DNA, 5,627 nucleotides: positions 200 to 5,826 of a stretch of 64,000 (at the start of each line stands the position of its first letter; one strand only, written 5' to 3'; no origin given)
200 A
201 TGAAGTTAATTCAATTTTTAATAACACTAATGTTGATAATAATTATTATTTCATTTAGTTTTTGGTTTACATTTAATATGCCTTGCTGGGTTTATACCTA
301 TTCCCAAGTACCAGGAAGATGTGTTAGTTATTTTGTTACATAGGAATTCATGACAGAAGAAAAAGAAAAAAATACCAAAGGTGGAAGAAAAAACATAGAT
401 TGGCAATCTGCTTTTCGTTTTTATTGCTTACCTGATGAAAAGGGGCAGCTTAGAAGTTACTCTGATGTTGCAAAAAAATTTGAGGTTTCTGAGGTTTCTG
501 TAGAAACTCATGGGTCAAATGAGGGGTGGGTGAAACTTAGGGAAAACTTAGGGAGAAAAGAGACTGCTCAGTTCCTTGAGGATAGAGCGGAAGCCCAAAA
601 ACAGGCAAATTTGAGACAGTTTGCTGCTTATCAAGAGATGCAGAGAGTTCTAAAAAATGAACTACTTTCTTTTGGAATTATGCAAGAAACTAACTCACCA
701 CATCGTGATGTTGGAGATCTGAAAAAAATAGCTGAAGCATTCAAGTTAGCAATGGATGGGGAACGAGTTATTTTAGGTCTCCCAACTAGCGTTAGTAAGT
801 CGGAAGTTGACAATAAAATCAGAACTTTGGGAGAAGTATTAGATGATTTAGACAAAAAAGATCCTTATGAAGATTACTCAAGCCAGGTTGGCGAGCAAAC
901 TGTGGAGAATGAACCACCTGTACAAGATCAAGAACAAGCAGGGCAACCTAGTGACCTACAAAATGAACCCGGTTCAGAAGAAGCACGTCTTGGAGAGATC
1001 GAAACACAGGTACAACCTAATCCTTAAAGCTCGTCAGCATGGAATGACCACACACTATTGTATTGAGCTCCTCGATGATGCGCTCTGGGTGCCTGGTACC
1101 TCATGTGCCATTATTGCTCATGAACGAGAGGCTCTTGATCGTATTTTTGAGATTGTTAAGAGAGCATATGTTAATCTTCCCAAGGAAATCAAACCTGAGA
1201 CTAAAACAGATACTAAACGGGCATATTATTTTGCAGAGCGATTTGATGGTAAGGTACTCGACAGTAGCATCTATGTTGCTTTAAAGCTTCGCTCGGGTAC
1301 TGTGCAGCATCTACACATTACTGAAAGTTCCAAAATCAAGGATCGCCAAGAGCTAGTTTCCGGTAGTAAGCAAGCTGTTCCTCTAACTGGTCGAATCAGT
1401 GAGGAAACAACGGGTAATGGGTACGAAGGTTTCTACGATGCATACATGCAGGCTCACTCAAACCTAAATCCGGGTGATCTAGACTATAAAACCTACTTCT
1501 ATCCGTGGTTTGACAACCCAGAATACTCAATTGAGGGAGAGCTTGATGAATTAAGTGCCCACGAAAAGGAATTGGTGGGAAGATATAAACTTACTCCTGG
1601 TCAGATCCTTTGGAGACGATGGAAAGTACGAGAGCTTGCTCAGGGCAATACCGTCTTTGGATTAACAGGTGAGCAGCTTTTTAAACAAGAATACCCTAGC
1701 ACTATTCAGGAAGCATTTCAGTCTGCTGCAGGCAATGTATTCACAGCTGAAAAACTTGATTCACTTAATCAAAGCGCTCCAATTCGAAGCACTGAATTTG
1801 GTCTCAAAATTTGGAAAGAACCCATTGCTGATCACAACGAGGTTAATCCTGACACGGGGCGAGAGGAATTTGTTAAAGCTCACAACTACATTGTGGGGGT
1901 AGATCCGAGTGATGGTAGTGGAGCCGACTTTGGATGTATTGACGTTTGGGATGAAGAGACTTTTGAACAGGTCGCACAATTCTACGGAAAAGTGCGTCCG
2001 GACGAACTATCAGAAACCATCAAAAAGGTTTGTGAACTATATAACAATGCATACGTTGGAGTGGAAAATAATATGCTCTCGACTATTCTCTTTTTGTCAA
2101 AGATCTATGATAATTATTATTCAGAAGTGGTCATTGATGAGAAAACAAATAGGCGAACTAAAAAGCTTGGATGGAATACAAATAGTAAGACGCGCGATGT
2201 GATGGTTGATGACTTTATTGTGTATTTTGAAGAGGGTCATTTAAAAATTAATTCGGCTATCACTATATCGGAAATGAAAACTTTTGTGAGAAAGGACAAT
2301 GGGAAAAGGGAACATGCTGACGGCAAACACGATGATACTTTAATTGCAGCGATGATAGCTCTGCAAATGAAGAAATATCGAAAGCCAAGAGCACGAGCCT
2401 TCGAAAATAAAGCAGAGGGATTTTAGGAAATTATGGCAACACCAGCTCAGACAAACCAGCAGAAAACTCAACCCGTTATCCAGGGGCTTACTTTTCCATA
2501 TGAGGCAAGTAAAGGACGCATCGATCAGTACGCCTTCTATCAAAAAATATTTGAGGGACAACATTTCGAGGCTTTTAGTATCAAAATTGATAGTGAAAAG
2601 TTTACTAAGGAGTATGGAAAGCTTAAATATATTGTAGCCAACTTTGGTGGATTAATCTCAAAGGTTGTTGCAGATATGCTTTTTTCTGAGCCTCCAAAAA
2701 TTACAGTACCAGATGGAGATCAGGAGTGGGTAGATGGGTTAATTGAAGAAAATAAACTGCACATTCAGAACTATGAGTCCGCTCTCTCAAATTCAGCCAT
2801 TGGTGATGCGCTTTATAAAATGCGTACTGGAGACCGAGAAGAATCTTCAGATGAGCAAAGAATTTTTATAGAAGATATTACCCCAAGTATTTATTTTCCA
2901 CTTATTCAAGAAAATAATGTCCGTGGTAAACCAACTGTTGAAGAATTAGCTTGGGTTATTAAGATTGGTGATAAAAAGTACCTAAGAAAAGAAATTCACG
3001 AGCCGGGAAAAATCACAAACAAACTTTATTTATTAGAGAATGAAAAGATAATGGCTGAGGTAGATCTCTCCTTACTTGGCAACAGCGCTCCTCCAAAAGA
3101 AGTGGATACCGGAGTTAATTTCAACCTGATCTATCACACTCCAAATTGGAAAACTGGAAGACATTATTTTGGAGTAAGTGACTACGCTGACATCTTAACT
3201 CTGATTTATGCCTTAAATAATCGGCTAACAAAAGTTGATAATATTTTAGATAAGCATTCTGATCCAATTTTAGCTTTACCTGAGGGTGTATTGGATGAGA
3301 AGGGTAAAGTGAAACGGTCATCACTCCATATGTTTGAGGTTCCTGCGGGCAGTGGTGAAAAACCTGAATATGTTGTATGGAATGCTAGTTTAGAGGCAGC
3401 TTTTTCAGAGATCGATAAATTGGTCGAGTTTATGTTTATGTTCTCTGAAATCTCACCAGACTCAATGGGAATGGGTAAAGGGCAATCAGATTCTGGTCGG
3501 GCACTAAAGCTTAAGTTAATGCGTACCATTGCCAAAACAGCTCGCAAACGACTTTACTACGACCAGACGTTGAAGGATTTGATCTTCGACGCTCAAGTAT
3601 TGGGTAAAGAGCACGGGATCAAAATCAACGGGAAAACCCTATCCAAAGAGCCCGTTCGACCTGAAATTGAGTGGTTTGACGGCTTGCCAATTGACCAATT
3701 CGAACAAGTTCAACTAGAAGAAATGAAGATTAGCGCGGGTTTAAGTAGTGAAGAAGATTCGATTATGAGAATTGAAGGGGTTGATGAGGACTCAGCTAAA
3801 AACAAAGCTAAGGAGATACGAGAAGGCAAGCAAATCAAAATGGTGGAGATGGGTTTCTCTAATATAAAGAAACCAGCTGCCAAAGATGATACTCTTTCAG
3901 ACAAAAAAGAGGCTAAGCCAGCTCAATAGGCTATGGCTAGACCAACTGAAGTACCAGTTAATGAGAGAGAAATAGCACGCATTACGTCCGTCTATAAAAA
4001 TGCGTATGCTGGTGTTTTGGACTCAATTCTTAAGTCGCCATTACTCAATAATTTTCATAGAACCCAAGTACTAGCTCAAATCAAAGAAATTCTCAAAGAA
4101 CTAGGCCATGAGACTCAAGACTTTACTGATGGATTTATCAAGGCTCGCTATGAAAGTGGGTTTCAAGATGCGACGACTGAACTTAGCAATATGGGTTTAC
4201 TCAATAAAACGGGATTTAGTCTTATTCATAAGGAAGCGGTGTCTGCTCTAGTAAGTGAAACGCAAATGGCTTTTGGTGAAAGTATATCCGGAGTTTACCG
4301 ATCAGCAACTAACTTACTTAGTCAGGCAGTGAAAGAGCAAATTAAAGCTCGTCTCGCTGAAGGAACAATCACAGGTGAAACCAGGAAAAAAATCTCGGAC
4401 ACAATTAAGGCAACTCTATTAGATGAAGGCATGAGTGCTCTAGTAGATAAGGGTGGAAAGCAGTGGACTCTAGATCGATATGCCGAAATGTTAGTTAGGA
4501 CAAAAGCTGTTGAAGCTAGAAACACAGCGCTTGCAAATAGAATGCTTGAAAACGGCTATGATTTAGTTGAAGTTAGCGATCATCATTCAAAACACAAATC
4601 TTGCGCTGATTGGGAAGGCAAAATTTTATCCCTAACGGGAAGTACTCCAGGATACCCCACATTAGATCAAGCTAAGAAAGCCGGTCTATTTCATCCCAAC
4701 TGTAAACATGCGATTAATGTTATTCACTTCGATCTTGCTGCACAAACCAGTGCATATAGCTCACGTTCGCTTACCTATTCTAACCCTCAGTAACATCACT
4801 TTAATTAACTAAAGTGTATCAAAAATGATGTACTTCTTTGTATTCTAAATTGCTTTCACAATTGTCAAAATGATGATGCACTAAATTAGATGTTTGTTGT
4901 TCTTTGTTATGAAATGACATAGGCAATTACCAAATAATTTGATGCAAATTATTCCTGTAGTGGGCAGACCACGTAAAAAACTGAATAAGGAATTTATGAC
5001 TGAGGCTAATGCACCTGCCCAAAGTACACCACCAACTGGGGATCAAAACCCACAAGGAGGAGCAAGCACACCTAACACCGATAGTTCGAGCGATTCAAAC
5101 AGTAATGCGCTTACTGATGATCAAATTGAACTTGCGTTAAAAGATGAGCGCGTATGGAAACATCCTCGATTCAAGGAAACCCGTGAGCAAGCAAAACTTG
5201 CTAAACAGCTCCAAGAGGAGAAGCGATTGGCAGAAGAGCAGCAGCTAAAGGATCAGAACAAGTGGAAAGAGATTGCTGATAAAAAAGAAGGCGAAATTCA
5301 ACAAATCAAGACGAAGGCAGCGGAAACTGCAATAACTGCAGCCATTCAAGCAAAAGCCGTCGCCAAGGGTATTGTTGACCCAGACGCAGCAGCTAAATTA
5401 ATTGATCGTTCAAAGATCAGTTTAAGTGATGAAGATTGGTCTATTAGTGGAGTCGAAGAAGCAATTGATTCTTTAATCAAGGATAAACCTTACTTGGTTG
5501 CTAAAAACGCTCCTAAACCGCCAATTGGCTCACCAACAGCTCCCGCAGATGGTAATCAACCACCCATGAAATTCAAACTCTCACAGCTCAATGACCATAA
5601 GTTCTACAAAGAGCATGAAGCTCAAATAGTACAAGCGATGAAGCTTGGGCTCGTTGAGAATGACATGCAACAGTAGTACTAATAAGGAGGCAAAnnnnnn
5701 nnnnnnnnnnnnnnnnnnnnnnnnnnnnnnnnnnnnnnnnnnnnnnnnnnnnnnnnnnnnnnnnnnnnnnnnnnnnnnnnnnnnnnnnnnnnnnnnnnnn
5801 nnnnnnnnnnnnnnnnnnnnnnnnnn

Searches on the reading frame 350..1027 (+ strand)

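Call 9: search_protein_families(library=phrogs, proteins=[window:350-1027:+], max_evalue=0.001)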
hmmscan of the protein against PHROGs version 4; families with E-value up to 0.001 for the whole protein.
window:350-1027:+ (225 aa): 1 family
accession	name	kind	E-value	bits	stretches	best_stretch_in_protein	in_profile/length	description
phrog_1206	-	head and packaging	0.00021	22.2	0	35-87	21-72/207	terminase small subunit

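Call 10: search_protein_families(library=pfam, proteins=[window:350-1027:+], max_evalue=0.001)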
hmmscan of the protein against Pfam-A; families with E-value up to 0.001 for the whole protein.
window:350-1027:+ (225 aa): 0 families

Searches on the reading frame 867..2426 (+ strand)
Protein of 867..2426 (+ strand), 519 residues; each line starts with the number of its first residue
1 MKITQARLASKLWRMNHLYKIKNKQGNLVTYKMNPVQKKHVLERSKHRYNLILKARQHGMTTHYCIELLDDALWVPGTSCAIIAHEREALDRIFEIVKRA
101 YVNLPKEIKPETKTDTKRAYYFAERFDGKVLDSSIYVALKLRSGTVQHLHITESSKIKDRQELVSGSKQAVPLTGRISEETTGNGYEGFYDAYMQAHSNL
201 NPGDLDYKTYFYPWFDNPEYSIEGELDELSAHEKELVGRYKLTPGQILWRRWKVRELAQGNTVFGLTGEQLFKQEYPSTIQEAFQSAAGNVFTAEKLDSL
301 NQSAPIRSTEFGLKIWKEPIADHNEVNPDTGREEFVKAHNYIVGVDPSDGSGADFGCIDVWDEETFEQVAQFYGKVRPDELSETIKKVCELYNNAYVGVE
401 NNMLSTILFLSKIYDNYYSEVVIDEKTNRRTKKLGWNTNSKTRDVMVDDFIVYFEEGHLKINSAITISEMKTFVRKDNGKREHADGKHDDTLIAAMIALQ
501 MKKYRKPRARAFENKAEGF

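Call 9: search_protein_families(library=phrogs, proteins=[window:867-2426:+], max_evalue=0.001)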
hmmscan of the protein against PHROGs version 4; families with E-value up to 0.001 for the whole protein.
window:867-2426:+ (519 aa): 7 families
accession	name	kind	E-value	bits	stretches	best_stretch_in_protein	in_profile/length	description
phrog_26724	-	unknown function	5.3e-38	131.5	1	5-186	7-186/192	-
phrog_38407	-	unknown function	1.5e-26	94.2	1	339-508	180-354/370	-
phrog_2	-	head and packaging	1.2e-25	91.4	1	23-506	257-596/807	terminase large subunit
phrog_24361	-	head and packaging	2.1e-23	83.9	1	369-515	1-151/162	terminase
phrog_5989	-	head and packaging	1.6e-10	41.7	1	28-122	137-231/347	terminase large subunit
phrog_6681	-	head and packaging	0.00042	19.7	0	207-299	368-463/758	terminase large subunit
phrog_2472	-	unknown function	0.00047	20.6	1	203-298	36-125/324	-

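Call 10: search_protein_families(library=pfam, proteins=[window:867-2426:+], max_evalue=0.001)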
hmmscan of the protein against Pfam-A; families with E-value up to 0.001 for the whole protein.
window:867-2426:+ (519 aa): 1 family
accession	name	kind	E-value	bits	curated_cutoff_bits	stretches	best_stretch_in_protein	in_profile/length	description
PF17289.8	Terminase_6C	-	3.2e-06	27.6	22.6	1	343-501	1-154/155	Terminase RNaseH-like domain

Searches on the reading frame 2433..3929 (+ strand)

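Call 9: search_protein_families(library=phrogs, proteins=[window:2433-3929:+], max_evalue=0.001)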
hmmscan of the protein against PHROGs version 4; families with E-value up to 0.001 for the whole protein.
window:2433-3929:+ (498 aa): 2 families
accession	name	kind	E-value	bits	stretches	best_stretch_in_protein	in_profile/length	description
phrog_533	-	head and packaging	1.1e-47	163.7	1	20-468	22-482/495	portal protein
phrog_64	-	head and packaging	1.2e-24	87.8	1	30-486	90-517/547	portal protein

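Call 10: search_protein_families(library=pfam, proteins=[window:2433-3929:+], max_evalue=0.001)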
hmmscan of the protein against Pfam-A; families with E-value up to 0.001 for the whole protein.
window:2433-3929:+ (498 aa): 1 family
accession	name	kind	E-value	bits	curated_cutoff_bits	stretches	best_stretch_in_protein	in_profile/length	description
PF05133.19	SPP1_portal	-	8.1e-12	45.2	25.5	1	249-465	201-413/416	Phage portal protein, SPP1 Gp6-like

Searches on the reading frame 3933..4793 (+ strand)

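Call 9: search_protein_families(library=phrogs, proteins=[window:3933-4793:+], max_evalue=0.001)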
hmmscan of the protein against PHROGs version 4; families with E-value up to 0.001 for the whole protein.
window:3933-4793:+ (286 aa): 9 families
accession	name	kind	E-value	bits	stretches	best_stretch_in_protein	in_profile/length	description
phrog_4611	-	head and packaging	2.7e-48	165.8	1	36-267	37-274/710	minor head protein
phrog_581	-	head and packaging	1.3e-29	104.7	1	47-261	74-292/564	minor head protein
phrog_12049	-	head and packaging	6.3e-21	75.7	1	72-237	80-243/745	head morphogenesis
phrog_595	-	head and packaging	1.6e-09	38.6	1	12-258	66-291/513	head maturation protease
phrog_4728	-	head and packaging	1.2e-05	25.3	1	42-258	100-293/591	head morphogenesis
phrog_37388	-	unknown function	2.4e-05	25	1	94-274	117-291/297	-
phrog_115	-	head and packaging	0.00025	21.3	1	47-257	127-310/665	minor head protein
phrog_758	-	head and packaging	0.0003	21.2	1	48-161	92-202/326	head morphogenesis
phrog_2841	-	head and packaging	0.00047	20.3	1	48-242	115-291/525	minor head protein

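Call 10: search_protein_families(library=pfam, proteins=[window:3933-4793:+], max_evalue=0.001)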
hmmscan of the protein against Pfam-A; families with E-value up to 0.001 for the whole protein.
window:3933-4793:+ (286 aa): 1 family
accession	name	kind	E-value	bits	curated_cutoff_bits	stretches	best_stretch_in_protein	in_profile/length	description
PF06152.16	Phage_min_cap2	-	2.7e-27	96.1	26.3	1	48-260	57-278/366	Phage minor capsid protein 2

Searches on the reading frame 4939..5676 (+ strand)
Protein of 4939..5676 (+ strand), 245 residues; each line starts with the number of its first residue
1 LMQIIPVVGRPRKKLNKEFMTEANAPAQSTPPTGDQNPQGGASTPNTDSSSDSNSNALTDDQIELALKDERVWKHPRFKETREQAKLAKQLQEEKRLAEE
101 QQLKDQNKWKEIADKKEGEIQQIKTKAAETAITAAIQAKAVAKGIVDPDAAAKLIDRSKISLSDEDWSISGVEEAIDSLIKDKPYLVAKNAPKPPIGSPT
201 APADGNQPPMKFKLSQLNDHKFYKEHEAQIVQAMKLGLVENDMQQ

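Call 9: search_protein_families(library=phrogs, proteins=[window:4939-5676:+], max_evalue=0.001)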
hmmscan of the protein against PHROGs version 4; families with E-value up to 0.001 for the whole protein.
window:4939-5676:+ (245 aa): 4 families
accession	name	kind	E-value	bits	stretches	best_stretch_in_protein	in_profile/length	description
phrog_194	-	head and packaging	2.4e-14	54.9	1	58-220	30-210/335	head scaffolding protein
phrog_4708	-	head and packaging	3.6e-09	37.7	1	25-203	30-215/245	head scaffolding protein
phrog_4866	-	head and packaging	4.8e-09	37.4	1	28-195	31-208/245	head scaffolding protein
phrog_2303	-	head and packaging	8e-08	33.4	1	14-198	8-193/219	head scaffolding protein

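Call 10: search_protein_families(library=pfam, proteins=[window:4939-5676:+], max_evalue=0.001)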
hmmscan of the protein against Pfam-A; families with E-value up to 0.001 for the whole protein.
window:4939-5676:+ (245 aa): 1 family
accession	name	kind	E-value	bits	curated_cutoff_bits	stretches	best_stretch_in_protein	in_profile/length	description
PF06810.17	Phage_scaffold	-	7.9e-15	55.7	35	1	79-206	38-167/170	Phage capsid assembly scaffolding protein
